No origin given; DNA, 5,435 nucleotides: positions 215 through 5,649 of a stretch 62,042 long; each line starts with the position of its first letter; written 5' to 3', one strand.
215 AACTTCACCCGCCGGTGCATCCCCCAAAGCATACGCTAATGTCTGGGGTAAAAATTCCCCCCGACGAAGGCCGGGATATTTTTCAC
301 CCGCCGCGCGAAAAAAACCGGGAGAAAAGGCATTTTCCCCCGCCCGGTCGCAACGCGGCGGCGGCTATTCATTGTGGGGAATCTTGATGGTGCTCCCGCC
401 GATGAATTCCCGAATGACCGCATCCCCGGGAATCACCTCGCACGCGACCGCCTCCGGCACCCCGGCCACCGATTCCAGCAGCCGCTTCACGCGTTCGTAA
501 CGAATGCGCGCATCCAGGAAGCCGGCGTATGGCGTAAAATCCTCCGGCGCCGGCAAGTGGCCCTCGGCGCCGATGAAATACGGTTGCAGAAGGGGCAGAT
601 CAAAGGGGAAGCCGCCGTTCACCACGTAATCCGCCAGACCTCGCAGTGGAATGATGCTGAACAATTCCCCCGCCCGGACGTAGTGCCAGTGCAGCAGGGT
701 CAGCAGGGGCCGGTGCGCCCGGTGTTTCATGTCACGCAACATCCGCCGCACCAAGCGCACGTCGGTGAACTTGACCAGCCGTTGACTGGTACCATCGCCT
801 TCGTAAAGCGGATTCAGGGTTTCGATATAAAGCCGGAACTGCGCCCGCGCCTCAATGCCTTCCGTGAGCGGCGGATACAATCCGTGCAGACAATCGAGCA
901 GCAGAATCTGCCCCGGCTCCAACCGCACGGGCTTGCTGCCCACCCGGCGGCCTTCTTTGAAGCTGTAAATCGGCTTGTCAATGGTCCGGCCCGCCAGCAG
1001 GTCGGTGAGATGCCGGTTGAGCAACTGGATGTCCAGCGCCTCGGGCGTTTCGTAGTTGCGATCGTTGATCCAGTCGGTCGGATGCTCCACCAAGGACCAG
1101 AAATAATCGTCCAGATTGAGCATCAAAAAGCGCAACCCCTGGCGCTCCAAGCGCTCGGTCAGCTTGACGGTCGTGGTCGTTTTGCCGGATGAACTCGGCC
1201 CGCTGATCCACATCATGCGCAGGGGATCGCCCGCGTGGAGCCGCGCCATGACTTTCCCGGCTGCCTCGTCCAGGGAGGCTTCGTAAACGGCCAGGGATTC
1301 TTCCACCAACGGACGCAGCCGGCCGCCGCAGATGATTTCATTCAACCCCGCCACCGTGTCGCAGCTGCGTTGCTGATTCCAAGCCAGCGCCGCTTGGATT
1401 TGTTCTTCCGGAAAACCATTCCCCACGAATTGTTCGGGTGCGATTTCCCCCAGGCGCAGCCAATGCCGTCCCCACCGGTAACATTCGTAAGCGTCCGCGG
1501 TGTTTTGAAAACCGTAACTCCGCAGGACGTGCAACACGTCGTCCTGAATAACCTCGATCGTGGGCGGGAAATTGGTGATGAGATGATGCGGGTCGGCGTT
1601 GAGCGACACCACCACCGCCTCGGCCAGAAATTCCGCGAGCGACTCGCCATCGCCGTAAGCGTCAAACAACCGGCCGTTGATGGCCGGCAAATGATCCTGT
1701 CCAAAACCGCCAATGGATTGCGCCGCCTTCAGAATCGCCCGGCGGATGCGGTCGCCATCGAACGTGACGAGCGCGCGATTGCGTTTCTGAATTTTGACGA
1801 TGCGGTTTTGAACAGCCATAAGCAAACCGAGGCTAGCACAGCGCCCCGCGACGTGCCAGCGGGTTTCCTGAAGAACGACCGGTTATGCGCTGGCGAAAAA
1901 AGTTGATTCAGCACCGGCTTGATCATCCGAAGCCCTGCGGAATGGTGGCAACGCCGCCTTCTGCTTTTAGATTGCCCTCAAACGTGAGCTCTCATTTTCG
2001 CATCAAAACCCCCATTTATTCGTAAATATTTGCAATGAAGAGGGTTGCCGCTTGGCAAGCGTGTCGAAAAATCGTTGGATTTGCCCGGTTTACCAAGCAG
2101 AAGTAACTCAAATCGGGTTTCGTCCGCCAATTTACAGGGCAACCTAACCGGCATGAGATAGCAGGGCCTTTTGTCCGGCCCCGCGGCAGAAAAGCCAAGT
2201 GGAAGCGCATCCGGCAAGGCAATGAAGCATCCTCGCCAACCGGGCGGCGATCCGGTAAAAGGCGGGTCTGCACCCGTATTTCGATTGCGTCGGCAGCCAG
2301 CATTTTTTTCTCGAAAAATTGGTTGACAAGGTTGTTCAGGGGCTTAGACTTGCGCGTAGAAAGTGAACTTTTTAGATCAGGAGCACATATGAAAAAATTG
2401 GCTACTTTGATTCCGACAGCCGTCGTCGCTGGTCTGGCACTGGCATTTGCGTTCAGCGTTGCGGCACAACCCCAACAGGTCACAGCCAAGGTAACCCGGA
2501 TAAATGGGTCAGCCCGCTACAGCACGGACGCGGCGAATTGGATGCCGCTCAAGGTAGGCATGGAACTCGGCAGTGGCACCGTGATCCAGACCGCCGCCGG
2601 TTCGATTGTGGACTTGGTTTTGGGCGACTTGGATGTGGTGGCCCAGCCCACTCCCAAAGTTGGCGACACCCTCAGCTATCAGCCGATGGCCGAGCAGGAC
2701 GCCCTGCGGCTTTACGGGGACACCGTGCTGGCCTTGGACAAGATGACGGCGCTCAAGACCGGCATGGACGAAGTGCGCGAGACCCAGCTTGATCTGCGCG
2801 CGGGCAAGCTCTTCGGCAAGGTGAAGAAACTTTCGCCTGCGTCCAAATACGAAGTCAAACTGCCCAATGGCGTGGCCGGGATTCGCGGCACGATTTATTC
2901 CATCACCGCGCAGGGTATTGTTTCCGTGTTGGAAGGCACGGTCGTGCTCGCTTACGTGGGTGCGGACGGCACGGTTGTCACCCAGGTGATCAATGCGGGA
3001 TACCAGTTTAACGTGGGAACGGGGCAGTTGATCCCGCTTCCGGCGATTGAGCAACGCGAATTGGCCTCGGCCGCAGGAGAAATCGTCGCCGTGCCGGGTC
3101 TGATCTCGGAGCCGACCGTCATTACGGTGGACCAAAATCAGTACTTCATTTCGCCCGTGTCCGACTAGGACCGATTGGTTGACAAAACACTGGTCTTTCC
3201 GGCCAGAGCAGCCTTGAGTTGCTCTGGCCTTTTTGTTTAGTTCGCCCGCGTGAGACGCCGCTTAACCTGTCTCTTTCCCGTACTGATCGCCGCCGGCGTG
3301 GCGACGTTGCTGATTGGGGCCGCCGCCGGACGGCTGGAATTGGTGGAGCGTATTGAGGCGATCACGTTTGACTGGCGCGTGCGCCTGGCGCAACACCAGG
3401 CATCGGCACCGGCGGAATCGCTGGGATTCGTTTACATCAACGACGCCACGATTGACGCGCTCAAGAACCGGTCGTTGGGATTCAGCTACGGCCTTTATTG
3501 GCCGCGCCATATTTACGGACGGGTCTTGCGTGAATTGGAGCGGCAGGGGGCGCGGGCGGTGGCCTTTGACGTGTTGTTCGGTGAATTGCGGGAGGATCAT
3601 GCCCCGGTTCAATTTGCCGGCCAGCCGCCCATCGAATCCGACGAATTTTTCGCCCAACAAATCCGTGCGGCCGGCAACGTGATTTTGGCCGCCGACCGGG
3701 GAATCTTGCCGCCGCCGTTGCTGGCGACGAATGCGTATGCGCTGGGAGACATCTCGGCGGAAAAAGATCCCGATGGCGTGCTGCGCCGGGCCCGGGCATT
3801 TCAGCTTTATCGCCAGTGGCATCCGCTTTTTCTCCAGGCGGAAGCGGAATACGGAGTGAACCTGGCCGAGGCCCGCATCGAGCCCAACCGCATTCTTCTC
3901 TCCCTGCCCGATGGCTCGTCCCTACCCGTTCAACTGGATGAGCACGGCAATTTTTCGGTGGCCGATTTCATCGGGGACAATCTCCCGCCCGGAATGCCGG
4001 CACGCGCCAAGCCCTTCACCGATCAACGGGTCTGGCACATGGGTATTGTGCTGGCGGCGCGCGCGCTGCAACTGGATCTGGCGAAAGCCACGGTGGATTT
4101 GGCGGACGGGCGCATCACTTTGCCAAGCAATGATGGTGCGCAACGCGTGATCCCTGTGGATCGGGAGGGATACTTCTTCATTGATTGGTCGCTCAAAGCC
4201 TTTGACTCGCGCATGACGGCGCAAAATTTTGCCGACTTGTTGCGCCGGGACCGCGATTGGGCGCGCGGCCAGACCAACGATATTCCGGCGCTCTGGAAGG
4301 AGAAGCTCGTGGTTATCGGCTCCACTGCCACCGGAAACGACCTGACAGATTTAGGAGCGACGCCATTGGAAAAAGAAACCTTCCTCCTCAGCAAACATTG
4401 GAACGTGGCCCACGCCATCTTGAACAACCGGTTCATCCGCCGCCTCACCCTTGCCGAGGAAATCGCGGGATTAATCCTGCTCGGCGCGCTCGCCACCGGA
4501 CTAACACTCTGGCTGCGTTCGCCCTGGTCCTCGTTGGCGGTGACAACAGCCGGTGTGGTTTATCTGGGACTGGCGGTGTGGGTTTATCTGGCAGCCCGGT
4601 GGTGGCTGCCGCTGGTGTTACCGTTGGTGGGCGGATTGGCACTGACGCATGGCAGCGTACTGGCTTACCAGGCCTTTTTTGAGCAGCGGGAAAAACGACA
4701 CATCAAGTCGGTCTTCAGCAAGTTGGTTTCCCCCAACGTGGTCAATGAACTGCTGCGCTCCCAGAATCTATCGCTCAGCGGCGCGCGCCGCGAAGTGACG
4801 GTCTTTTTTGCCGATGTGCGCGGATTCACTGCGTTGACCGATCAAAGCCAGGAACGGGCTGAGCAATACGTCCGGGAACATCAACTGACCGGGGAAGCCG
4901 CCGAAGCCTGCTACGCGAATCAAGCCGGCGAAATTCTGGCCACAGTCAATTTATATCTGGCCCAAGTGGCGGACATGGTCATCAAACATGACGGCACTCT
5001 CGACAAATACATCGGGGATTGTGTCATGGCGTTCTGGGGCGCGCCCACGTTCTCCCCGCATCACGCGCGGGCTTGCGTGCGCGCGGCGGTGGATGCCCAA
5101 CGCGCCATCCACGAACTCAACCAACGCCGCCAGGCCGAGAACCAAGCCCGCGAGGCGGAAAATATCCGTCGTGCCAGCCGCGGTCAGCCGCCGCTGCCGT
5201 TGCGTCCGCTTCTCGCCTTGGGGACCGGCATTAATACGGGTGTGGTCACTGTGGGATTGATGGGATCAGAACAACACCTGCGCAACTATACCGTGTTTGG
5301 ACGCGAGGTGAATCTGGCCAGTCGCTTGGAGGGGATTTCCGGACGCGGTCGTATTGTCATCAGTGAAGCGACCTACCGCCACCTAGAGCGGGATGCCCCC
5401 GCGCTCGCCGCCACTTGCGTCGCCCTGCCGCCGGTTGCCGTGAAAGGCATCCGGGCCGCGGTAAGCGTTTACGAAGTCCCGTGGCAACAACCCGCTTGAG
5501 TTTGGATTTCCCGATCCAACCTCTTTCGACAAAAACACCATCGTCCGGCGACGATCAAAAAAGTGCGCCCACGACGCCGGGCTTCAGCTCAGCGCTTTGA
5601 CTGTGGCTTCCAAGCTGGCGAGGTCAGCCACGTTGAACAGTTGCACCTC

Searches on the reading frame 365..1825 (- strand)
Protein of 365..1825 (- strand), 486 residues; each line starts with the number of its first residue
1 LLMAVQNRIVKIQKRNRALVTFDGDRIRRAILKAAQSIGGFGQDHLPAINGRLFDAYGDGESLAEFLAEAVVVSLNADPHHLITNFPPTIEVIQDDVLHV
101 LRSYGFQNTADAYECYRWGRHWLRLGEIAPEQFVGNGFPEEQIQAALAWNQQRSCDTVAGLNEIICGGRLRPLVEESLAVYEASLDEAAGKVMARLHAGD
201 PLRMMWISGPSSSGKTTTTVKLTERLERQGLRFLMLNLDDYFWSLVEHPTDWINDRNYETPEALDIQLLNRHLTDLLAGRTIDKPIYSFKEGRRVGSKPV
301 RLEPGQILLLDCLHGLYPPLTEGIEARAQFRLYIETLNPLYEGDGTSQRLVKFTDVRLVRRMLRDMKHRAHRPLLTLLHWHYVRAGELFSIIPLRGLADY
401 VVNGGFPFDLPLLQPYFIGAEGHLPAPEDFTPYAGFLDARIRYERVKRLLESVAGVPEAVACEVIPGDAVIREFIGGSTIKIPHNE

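Call 69: search_protein_families(library=pfam, proteins=[window:365-1825:-], max_evalue=0.00001)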
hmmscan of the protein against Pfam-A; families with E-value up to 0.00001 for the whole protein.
window:365-1825:- (486 aa): 2 families
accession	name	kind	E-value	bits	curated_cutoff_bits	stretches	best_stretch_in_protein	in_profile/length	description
PF00485.24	PRK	-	1.8e-13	51.2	22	1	207-336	4-137/196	Phosphoribulokinase / Uridine kinase family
PF03477.21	ATP-cone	-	5e-07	30.6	25.8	1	11-118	2-84/88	ATP cone domain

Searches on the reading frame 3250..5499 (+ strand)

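Call 69: search_protein_families(library=pfam, proteins=[window:3250-5499:+], max_evalue=0.00001)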
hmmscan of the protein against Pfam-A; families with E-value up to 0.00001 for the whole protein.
window:3250-5499:+ (749 aa): 2 families
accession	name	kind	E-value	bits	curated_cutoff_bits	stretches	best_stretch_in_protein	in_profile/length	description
PF05226.16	CHASE2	-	2e-30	106.6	26.3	1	24-414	6-252/257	CHASE2 domain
PF00211.25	Guanylate_cyc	-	2.8e-20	73.1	21.9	1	514-736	7-174/183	Adenylate and Guanylate cyclase catalytic domain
